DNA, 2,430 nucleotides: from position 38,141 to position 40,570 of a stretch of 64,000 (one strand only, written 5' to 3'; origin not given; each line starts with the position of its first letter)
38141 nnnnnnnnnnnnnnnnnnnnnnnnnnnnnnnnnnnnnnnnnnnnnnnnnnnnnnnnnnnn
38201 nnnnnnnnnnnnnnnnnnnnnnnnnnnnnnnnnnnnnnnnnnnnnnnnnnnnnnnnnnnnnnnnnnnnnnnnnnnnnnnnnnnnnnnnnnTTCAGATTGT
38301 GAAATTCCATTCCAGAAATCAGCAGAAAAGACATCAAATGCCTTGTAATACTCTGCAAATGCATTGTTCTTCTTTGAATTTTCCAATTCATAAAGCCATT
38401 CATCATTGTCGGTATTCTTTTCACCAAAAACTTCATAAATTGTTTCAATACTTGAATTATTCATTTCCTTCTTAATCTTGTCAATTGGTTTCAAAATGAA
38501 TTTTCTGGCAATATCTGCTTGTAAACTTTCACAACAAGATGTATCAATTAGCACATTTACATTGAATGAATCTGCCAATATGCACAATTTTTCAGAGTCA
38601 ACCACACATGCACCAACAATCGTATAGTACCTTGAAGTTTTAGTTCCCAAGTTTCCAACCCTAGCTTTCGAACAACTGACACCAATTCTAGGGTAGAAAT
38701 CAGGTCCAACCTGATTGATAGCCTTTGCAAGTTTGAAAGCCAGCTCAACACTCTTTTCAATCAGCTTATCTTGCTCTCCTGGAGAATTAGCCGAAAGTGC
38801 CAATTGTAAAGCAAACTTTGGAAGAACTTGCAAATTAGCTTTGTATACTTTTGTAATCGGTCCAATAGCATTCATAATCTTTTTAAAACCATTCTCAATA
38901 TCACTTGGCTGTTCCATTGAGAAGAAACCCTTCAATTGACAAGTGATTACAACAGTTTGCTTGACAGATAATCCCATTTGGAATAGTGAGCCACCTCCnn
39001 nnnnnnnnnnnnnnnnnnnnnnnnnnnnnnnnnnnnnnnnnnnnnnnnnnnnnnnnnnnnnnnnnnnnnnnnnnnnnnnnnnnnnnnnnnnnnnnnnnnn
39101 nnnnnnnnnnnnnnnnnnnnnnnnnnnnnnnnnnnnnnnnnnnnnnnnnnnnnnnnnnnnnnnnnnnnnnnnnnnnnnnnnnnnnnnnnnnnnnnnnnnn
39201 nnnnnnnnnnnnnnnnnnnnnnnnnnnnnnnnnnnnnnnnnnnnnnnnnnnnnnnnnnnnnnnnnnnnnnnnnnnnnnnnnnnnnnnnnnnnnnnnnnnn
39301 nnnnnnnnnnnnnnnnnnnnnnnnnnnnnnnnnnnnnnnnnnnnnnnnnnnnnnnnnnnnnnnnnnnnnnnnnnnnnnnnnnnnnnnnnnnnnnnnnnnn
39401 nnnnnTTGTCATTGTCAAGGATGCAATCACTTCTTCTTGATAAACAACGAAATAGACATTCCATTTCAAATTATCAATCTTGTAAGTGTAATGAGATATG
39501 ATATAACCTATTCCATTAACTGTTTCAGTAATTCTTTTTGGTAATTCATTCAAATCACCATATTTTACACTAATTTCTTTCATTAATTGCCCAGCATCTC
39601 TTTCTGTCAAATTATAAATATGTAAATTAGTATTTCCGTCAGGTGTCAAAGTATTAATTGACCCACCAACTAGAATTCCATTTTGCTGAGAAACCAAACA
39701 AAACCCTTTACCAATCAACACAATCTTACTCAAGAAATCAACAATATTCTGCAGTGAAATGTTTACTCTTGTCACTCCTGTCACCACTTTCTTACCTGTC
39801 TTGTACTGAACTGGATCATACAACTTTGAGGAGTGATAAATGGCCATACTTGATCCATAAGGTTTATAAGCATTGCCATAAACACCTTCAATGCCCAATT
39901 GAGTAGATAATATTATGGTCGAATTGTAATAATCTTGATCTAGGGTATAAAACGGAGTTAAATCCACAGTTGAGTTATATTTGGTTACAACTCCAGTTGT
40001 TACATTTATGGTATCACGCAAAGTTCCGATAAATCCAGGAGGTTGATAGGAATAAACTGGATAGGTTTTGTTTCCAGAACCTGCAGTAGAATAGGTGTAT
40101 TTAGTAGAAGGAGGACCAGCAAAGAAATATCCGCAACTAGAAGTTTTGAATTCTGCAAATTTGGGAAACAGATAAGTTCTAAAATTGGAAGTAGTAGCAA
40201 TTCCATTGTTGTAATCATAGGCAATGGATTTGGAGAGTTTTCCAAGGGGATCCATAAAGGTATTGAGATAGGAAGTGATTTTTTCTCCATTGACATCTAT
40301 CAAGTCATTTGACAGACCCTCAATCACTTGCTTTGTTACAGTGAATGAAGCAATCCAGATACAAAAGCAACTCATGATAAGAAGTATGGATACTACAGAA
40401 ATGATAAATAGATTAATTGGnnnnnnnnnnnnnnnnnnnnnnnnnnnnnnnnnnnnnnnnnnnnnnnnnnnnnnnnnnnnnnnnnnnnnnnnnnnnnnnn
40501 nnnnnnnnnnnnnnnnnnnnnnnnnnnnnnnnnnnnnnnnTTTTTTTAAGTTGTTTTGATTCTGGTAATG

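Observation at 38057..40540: Cache-type receptor with a cyclase homology domain lacking the catalytic metal-binding residues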

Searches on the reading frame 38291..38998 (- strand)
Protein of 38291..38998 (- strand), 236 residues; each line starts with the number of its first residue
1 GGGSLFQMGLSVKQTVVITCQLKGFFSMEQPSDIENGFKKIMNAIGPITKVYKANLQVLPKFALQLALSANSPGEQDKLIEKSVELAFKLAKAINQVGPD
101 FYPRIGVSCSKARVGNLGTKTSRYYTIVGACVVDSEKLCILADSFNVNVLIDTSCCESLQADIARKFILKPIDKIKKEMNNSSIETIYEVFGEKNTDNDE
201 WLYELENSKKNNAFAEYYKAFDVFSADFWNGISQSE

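Call 53: find_homologous_proteins(query=A4, max_evalue=0.00001)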
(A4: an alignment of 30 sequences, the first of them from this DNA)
Query A4 (30 sequences) (236 aa, profile of the alignment): 3 proteins with E <= 0.00001 among 4891 candidates.
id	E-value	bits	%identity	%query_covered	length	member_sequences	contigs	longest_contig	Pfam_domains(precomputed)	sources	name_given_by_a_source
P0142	1.2e-64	236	22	96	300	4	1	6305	-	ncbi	-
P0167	4.5e-53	198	26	53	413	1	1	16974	-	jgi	jgi:class 3 adenylate cyclase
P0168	4.6e-8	51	24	33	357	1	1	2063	PF00211.26,PF00072.31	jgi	jgi:adenylate cyclase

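Call 68: search_solved_structures(query=A4, max_evalue=0.001, show_alignments=5)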
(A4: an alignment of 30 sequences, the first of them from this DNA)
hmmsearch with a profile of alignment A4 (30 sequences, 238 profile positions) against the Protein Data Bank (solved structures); distinct sequences matched with E-value up to 0.001: 29.
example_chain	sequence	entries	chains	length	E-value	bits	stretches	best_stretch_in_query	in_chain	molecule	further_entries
3r5g_A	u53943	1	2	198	1e-11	48.2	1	11-195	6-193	CyaB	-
2w01_A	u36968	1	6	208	1.2e-11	48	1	7-145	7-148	ADENYLATE CYCLASE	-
6fht_A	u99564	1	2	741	5.3e-11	45.8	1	6-145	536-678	Bacteriophytochrome,Adenylate cyclase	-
4oya_A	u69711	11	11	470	5.7e-11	45.7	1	15-146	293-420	Adenylate cyclase type 10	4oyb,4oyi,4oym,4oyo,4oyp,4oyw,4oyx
4clf_A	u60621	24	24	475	5.9e-11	45.7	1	15-146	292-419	ADENYLATE CYCLASE TYPE 10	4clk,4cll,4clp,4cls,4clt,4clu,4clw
4cm0_A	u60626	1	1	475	6e-11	45.7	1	15-146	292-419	SOLUBLE ADENYLYL CYCLASE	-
4cm2_A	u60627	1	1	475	6.5e-11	45.5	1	15-146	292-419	ADENYLATE CYCLASE TYPE 10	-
5x4t_A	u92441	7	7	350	3.8e-09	39.8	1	20-168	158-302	Photoactivated adenylyl cyclase | Family 3 adenylate cyclase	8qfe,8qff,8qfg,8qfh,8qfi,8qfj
9f1z_A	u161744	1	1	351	3.8e-09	39.8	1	20-168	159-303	Family 3 adenylate cyclase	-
5x4u_A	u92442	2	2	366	4.3e-09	39.6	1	20-168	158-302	Photoactivated adenylyl cyclase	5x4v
4yus_A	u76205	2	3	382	4.6e-09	39.5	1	20-168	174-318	Family 3 adenylate cyclase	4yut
9f1w_A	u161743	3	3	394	5.3e-09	39.3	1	20-168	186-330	Family 3 adenylate cyclase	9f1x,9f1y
6ao9_A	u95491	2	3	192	1.6e-08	37.8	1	76-195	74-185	Bacterio-rhodopsin/guanylyl cyclase 1 fusion protein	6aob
6sir_A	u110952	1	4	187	2.9e-08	36.9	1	76-187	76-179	Nucleotide cyclase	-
6aoa_A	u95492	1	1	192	4.6e-08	36.2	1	76-195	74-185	Bacterio-rhodopsin/guanylyl cyclase 1 fusion protein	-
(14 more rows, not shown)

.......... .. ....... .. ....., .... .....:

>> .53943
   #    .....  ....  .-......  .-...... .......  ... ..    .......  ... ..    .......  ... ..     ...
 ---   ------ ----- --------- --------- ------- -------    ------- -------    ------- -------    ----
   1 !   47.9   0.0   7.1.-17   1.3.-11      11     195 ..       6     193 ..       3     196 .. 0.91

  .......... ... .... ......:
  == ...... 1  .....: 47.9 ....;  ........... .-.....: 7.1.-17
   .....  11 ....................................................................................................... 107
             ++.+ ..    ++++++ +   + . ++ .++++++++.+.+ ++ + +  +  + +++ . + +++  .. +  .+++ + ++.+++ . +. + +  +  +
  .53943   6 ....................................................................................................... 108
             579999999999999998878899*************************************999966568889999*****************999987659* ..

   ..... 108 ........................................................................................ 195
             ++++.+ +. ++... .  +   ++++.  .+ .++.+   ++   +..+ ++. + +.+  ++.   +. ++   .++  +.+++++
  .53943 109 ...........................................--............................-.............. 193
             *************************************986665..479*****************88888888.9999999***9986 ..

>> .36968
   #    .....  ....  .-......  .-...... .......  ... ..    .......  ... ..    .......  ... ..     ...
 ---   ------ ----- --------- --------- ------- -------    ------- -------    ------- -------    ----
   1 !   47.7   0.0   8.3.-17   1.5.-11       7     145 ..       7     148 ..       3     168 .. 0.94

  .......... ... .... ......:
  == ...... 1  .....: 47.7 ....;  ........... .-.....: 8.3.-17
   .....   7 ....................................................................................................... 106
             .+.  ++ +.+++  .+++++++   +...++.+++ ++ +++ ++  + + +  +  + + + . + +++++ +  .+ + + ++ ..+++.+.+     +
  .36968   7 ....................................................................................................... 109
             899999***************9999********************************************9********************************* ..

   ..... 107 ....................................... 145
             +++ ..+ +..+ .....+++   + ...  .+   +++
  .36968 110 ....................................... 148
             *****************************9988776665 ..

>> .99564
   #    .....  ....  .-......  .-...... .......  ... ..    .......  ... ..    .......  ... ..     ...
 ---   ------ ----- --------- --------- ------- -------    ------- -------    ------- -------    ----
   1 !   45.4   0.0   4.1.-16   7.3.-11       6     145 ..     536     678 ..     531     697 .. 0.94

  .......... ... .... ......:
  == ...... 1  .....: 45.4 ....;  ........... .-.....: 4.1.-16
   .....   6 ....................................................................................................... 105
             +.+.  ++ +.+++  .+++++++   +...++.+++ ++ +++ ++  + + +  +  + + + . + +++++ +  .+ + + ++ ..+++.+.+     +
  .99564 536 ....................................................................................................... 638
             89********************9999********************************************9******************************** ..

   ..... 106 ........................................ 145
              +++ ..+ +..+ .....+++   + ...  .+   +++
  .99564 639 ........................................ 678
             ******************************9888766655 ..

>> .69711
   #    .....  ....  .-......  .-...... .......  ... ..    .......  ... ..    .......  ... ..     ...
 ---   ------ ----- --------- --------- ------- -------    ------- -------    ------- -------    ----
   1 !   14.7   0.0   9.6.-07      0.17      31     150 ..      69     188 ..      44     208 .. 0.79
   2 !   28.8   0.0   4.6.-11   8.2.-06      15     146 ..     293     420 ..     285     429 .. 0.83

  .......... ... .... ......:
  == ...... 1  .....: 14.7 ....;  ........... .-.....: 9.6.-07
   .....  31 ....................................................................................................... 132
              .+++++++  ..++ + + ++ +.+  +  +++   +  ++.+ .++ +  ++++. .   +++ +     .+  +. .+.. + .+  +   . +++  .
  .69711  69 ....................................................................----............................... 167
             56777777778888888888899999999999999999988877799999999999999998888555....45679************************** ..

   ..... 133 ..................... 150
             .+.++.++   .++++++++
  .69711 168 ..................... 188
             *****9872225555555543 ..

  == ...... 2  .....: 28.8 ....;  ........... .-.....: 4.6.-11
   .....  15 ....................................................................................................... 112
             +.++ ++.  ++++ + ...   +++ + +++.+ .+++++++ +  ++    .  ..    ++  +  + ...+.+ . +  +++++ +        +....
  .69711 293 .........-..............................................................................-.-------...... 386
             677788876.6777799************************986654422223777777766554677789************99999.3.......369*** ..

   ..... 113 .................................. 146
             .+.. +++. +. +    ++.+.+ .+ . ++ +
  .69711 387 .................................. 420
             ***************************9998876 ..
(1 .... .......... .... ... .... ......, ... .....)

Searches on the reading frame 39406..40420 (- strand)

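Call 44: search_solved_structures(query=A3, max_evalue=1, show_alignments=0)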
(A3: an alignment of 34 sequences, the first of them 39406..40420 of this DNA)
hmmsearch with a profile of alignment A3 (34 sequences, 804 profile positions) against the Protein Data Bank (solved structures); distinct sequences matched with E-value up to 1: 53.
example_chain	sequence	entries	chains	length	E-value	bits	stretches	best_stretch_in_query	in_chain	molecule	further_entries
4cm2_A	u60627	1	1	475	4.2e-09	38.6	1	532-660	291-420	ADENYLATE CYCLASE TYPE 10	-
4clf_A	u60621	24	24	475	5.4e-09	38.2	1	532-660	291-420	ADENYLATE CYCLASE TYPE 10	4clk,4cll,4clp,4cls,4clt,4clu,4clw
4oya_A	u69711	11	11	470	5.6e-09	38.2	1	532-660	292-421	Adenylate cyclase type 10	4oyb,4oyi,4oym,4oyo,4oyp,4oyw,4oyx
4cm0_A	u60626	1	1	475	6e-09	38.1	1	532-660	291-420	SOLUBLE ADENYLYL CYCLASE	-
6ao9_A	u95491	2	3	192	3.5e-08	35.5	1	593-709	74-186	Bacterio-rhodopsin/guanylyl cyclase 1 fusion protein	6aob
6aoa_A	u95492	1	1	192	5.5e-08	34.9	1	592-709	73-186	Bacterio-rhodopsin/guanylyl cyclase 1 fusion protein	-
2w01_A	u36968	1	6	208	8.2e-08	34.3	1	525-655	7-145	ADENYLATE CYCLASE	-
3r5g_A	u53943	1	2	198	1.2e-07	33.8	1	531-708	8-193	CyaB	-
5oyh_A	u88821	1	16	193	1.2e-07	33.8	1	593-707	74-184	Nucleotide cyclase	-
6sir_A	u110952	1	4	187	1.2e-07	33.7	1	593-703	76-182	Nucleotide cyclase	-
5x4t_A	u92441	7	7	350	2.1e-07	33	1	539-681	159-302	Photoactivated adenylyl cyclase | Family 3 adenylate cyclase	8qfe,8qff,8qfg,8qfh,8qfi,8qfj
9f1z_A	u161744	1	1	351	2.1e-07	33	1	539-681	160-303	Family 3 adenylate cyclase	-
5x4u_A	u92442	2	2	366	2.3e-07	32.8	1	539-681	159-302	Photoactivated adenylyl cyclase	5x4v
4yus_A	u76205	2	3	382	2.5e-07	32.7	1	539-681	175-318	Family 3 adenylate cyclase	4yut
9f1w_A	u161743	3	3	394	2.7e-07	32.6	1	539-681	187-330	Family 3 adenylate cyclase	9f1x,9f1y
6mni_A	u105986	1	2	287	0.031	15.9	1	187-296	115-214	Methyl-accepting chemotaxis protein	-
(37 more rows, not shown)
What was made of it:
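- Family profiles hit solved cyclases at E 4e-9 (call 44) and 1e-11 (call 68).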
